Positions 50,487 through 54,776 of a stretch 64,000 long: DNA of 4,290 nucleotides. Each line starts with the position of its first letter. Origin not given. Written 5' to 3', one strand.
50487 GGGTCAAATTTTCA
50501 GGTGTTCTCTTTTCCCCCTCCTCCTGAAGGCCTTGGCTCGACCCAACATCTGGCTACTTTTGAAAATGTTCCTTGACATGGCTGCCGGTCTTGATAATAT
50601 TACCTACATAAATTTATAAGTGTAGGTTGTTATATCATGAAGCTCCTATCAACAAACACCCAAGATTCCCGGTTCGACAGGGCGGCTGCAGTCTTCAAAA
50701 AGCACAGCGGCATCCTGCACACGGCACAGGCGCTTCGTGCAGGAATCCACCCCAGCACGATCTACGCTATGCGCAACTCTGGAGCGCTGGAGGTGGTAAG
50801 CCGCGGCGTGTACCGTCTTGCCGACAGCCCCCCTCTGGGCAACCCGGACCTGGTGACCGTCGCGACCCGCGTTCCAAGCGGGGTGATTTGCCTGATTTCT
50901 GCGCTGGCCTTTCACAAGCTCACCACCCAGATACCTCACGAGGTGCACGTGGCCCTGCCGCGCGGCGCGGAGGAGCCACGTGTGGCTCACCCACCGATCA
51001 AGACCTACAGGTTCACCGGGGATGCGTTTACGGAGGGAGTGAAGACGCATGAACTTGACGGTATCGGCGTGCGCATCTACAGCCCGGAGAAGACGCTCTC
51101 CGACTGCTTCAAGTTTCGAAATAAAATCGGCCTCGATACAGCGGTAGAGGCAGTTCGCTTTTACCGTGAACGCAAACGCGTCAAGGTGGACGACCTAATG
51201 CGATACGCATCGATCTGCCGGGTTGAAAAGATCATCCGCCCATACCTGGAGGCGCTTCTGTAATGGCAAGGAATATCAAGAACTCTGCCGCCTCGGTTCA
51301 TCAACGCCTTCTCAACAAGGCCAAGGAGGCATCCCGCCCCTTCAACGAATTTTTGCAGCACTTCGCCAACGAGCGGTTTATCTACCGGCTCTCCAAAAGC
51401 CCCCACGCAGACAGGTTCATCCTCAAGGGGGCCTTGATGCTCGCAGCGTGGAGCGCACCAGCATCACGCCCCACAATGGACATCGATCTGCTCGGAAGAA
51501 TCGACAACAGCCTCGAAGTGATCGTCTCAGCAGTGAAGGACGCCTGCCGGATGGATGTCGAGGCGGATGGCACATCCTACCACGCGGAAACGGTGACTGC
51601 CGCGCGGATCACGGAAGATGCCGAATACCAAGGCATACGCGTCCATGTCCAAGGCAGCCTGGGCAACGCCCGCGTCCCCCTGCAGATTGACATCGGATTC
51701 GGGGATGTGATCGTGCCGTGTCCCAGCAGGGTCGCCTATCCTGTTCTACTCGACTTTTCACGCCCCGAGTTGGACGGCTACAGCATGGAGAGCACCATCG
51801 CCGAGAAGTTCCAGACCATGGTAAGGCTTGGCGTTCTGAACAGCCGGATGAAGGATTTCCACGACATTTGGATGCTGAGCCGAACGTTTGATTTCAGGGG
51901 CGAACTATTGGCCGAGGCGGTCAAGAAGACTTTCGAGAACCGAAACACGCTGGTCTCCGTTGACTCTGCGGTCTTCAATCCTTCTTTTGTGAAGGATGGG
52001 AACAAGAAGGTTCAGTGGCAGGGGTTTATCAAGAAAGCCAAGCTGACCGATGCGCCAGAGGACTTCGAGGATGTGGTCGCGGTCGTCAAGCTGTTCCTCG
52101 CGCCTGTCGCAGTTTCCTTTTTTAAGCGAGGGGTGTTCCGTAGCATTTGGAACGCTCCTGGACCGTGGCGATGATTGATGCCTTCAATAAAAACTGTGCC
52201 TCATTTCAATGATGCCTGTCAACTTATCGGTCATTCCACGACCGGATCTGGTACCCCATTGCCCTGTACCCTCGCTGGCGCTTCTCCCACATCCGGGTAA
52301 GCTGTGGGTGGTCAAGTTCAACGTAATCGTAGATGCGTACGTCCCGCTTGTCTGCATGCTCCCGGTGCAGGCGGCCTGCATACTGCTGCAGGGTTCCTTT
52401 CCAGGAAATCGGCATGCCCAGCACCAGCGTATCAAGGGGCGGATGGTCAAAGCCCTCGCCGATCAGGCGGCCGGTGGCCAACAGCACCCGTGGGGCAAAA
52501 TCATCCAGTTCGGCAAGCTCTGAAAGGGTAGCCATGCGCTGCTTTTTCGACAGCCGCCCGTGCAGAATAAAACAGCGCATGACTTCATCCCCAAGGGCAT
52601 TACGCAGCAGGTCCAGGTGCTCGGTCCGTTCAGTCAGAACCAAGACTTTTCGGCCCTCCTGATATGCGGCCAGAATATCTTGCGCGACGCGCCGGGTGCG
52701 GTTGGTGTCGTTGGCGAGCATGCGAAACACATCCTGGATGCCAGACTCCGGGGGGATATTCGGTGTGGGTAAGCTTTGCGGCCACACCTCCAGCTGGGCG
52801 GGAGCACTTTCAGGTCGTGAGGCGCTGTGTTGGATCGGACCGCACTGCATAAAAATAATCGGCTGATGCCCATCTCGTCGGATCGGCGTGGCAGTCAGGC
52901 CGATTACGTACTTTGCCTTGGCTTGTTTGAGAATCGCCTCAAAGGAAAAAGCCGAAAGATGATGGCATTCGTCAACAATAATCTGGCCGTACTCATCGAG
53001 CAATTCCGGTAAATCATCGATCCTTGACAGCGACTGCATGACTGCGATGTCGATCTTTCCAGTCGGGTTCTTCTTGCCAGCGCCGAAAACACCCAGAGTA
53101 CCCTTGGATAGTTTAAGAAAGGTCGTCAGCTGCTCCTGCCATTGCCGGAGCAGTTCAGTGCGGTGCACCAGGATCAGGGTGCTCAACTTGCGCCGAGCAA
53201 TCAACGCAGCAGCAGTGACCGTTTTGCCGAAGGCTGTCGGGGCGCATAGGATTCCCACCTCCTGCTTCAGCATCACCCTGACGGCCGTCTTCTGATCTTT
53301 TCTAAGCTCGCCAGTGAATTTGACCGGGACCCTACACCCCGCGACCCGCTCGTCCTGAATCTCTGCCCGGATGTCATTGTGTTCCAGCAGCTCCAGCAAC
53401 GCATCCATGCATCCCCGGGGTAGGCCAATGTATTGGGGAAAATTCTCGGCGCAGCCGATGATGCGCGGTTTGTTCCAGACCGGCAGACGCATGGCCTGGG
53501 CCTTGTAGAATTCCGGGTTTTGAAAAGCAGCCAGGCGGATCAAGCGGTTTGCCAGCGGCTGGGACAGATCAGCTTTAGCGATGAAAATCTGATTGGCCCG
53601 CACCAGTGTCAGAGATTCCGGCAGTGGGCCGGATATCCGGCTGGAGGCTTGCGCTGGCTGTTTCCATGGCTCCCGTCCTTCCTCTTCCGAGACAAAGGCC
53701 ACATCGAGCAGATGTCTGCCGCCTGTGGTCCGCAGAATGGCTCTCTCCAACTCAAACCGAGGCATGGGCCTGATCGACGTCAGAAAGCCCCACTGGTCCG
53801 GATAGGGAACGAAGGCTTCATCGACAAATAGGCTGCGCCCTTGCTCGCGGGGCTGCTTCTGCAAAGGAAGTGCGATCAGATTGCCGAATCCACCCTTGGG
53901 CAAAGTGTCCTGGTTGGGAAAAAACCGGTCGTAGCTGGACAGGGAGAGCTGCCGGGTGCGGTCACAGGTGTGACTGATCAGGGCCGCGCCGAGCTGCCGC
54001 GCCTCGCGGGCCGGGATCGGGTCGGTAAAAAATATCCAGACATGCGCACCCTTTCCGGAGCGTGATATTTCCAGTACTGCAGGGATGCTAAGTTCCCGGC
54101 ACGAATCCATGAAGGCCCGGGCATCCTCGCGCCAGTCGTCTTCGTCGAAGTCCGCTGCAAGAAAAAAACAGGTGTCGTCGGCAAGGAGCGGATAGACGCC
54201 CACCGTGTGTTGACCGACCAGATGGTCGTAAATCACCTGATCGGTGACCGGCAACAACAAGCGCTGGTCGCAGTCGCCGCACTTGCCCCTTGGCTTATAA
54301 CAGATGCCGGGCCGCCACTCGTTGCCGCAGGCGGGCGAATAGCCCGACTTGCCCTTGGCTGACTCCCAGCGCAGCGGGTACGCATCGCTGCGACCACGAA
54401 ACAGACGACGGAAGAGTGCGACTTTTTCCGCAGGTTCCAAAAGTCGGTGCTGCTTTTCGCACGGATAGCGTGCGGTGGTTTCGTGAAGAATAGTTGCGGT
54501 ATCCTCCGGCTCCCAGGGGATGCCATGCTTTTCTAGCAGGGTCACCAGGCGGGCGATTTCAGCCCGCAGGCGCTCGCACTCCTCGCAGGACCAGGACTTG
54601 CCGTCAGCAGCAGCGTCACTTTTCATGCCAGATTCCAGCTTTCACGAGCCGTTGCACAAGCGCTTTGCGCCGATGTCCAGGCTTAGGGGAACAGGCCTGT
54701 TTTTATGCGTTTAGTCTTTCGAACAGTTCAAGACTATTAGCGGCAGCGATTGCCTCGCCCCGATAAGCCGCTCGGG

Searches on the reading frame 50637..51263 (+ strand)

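Call 34: search_protein_families(library=pfam, proteins=[window:50637-51263:+], max_evalue=0.00001)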
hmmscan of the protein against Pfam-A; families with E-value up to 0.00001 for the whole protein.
window:50637-51263:+ (208 aa): 1 family
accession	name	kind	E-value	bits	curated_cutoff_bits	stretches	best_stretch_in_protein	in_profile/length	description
PF13338.12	AbiEi_4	-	7.7e-11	42.4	25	1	15-62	2-49/49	Transcriptional regulator, AbiEi antitoxin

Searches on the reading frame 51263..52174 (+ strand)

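Call 34: search_protein_families(library=pfam, proteins=[window:51263-52174:+], max_evalue=0.00001)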
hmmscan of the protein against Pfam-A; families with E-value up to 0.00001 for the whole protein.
window:51263-52174:+ (303 aa): 1 family
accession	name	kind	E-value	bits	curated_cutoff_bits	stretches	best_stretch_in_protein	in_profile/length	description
PF08843.17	AbiEii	-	7e-44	151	22.5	1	38-273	1-237/238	Nucleotidyl transferase AbiEii toxin, Type IV TA system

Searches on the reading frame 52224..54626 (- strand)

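Call 34: search_protein_families(library=pfam, proteins=[window:52224-54626:-], max_evalue=0.00001)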
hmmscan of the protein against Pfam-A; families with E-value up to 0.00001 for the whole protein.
window:52224-54626:- (800 aa): 6 families
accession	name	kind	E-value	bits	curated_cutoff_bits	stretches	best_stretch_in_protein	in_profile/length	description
PF22548.2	AEP-TOTE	-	6.2e-100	334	27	1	67-294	1-228/230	TOTE conflict system, Archaeo-Eukaryotic Primase domain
PF04851.21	ResIII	-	2.4e-26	93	22.5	1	440-583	3-164/164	Type III restriction enzyme, res subunit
PF00270.35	DEAD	-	9.5e-13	48.6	26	1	443-582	2-161/167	DEAD/DEAH box helicase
PF01896.25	DNA_primase_S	-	1.1e-09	39.3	26.8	1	161-269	6-162/163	DNA primase small subunit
PF00271.37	Helicase_C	-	4.3e-08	33.8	23.5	1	650-755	8-108/110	Helicase conserved C-terminal domain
PF00176.29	SNF2-rel_dom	-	1.4e-06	28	24.9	1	445-587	2-169/290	SNF2-related domain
